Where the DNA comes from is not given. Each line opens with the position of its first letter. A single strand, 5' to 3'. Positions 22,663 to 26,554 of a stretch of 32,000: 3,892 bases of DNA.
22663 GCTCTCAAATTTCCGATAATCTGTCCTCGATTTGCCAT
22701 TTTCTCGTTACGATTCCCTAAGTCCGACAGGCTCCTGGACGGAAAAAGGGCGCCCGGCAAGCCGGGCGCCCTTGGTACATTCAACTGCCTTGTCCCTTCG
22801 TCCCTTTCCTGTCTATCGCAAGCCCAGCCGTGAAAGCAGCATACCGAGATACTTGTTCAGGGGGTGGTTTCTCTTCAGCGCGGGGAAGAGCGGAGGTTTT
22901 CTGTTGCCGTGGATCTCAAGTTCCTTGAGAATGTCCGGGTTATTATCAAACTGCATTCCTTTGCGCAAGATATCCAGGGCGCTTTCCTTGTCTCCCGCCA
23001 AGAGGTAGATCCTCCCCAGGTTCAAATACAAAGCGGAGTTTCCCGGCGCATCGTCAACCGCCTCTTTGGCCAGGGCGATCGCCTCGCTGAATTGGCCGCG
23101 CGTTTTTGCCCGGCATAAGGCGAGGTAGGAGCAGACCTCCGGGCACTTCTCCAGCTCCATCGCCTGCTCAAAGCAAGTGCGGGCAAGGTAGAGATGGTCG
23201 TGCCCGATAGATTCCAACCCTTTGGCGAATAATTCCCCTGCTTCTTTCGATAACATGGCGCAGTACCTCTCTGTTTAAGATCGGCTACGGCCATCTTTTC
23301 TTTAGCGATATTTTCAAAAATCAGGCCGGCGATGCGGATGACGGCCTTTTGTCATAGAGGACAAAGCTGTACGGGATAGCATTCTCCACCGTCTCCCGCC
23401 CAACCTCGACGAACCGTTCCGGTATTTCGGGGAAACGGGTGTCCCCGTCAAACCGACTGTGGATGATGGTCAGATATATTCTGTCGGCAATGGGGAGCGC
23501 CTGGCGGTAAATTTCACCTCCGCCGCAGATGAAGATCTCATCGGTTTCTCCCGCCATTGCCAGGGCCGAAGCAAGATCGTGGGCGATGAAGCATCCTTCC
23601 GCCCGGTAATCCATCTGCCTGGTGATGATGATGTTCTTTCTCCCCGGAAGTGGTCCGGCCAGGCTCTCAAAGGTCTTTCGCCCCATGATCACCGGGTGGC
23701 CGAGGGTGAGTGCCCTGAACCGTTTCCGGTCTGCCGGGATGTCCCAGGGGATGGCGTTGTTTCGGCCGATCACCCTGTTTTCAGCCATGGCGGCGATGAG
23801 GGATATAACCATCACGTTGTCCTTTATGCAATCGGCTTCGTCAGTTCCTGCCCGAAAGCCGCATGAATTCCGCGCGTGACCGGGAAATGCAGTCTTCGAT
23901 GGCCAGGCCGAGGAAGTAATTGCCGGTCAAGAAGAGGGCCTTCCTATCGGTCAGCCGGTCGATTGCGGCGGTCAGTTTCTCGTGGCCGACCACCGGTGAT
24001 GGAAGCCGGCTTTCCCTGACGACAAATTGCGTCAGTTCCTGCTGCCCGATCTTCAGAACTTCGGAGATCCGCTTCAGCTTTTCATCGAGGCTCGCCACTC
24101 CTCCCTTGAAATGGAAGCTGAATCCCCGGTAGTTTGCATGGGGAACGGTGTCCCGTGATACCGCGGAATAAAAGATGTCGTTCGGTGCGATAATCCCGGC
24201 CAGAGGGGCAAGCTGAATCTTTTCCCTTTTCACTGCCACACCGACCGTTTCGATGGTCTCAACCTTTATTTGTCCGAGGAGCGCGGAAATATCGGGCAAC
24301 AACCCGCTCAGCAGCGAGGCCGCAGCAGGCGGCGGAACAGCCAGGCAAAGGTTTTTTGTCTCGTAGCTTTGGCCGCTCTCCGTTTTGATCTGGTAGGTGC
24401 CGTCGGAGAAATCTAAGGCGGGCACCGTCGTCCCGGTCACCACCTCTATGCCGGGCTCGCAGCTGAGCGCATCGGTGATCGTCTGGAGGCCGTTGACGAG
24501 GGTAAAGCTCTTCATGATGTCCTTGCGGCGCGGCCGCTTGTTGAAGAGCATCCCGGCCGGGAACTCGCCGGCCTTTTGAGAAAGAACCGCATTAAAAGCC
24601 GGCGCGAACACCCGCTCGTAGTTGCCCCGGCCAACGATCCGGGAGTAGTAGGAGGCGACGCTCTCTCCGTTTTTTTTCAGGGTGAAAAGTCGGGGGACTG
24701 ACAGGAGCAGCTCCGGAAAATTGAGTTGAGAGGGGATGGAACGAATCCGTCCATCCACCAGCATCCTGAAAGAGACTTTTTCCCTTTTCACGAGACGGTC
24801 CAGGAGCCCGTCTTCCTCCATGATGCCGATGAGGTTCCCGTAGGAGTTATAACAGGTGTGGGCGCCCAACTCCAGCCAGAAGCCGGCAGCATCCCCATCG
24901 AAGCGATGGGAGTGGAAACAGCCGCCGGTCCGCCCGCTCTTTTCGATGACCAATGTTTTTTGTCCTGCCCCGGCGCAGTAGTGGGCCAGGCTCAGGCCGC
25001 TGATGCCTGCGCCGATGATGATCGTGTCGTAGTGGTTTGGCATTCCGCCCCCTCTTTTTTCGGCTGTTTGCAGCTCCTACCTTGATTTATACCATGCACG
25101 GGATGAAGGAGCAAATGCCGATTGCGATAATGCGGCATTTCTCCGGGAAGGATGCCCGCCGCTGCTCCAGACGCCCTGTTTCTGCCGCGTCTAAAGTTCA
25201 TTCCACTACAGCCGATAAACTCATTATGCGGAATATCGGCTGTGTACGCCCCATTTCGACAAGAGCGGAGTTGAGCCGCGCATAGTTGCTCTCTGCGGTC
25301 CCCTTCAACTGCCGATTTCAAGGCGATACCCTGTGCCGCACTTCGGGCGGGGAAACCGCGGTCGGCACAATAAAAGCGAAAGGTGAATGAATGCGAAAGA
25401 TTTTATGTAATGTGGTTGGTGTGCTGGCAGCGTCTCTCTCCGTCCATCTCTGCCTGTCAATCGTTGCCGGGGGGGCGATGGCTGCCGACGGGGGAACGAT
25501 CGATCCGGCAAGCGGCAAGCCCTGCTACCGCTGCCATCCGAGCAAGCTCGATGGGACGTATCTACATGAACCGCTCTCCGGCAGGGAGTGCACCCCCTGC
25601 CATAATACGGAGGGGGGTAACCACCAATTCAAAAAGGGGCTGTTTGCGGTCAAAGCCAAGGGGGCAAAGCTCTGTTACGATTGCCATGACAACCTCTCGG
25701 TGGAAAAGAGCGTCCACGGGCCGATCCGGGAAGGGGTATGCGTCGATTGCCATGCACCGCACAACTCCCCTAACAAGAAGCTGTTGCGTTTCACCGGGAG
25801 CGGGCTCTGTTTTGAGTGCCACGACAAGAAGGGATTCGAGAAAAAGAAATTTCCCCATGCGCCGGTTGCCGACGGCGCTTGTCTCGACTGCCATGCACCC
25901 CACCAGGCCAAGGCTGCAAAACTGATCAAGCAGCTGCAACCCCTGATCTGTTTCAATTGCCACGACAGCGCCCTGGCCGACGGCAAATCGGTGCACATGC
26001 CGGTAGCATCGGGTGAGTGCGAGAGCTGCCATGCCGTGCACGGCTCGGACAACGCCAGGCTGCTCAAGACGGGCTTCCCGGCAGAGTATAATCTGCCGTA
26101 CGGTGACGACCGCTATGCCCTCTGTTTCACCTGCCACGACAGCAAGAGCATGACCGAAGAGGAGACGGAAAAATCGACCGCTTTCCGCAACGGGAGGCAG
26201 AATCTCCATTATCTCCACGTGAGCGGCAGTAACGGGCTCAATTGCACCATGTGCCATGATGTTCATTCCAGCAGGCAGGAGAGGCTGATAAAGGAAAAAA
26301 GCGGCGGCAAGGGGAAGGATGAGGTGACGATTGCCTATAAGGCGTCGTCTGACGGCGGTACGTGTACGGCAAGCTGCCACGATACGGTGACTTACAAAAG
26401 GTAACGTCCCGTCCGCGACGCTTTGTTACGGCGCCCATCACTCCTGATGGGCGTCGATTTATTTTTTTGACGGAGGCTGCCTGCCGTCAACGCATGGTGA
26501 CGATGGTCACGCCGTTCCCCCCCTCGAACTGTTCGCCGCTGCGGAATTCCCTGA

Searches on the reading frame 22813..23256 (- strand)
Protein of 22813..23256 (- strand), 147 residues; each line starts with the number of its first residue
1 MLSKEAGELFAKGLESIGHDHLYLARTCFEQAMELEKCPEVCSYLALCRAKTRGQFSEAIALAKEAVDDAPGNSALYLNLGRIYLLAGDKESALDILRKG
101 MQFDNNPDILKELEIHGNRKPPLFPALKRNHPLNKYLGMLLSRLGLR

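Call 45: search_protein_families(library=pfam, proteins=[window:22813-23256:-], max_evalue=0.00001)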
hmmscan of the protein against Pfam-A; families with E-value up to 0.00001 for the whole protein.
window:22813-23256:- (147 aa): 5 families
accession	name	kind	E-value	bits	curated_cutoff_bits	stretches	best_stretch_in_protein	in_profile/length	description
PF14559.12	TPR_19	-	1.2e-10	41.9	25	1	53-108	4-60/68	Tetratricopeptide repeat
PF13428.12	TPR_14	-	1e-07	32.3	23.5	0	52-83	13-44/44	Tetratricopeptide repeat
PF13432.12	TPR_16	-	1.4e-07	32.2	32.7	1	50-99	7-56/65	Tetratricopeptide repeat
PF13424.12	TPR_12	-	1.4e-07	32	30.1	1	55-102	25-73/77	Tetratricopeptide repeat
PF07719.23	TPR_2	-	5.2e-07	29.8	27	0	76-106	3-33/34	Tetratricopeptide repeat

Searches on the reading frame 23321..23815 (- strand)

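Call 45: search_protein_families(library=pfam, proteins=[window:23321-23815:-], max_evalue=0.00001)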
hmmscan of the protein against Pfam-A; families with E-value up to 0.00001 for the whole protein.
window:23321-23815:- (164 aa): 1 family
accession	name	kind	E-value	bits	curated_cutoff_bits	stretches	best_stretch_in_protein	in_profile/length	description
PF00186.24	DHFR_1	-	1.2e-57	194.5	25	1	4-156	2-159/159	Dihydrofolate reductase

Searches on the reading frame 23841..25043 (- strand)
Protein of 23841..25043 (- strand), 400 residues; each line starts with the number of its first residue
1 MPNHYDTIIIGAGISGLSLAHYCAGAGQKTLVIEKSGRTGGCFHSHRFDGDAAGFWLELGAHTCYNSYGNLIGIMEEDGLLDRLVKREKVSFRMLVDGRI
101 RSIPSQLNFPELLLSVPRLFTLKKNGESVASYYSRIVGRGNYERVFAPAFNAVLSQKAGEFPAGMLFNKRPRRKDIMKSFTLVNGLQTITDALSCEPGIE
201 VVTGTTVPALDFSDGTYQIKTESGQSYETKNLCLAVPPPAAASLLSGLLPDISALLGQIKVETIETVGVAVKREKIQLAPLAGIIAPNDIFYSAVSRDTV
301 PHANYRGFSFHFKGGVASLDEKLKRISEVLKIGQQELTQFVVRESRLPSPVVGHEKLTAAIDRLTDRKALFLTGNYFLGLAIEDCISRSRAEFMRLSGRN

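Call 45: search_protein_families(library=pfam, proteins=[window:23841-25043:-], max_evalue=0.00001)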
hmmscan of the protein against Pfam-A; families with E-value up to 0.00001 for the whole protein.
window:23841-25043:- (400 aa): 5 families
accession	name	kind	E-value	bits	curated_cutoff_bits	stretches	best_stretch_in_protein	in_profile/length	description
PF01593.30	Amino_oxidase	-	5.5e-19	69.2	19.8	1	14-270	1-290/443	Flavin containing amine oxidoreductase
PF13450.12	NAD_binding_8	-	1e-12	48.5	21.9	1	9-72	1-62/68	NAD(P)-binding Rossmann-like domain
PF01266.30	DAO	-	8.9e-08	32.5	27.9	1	6-46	1-49/353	FAD dependent oxidoreductase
PF00890.30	FAD_binding_2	-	6.9e-07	29.2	20.4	1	6-45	1-38/414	FAD binding domain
PF07992.20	Pyr_redox_2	-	3.9e-06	26.9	26.1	0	5-49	1-47/291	Pyridine nucleotide-disulphide oxidoreductase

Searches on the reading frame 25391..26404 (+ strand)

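Call 45: search_protein_families(library=pfam, proteins=[window:25391-26404:+], max_evalue=0.00001)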
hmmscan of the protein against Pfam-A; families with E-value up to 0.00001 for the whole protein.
window:25391-26404:+ (337 aa): 4 families
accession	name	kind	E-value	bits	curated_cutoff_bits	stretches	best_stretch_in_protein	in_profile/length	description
PF09699.15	Paired_CXXCH_1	-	5.8e-56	186.4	20.6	4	109-147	1-39/41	Doubled CXXCH motif (Paired_CXXCH_1)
PF14522.11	Cytochrome_C7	-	1.3e-12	47.8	24.8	0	160-214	12-66/67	Cytochrome c7 and related cytochrome c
PF22113.1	Mtrc-MtrF_II-IV_dom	-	9.8e-11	41.9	30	0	139-292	8-166/176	Outer membrane cytochrome MtrC/MtrF-like, domains II/IV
PF14537.11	Cytochrom_c3_2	-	6.9e-10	39.7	25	0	209-296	8-71/79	Cytochrome c3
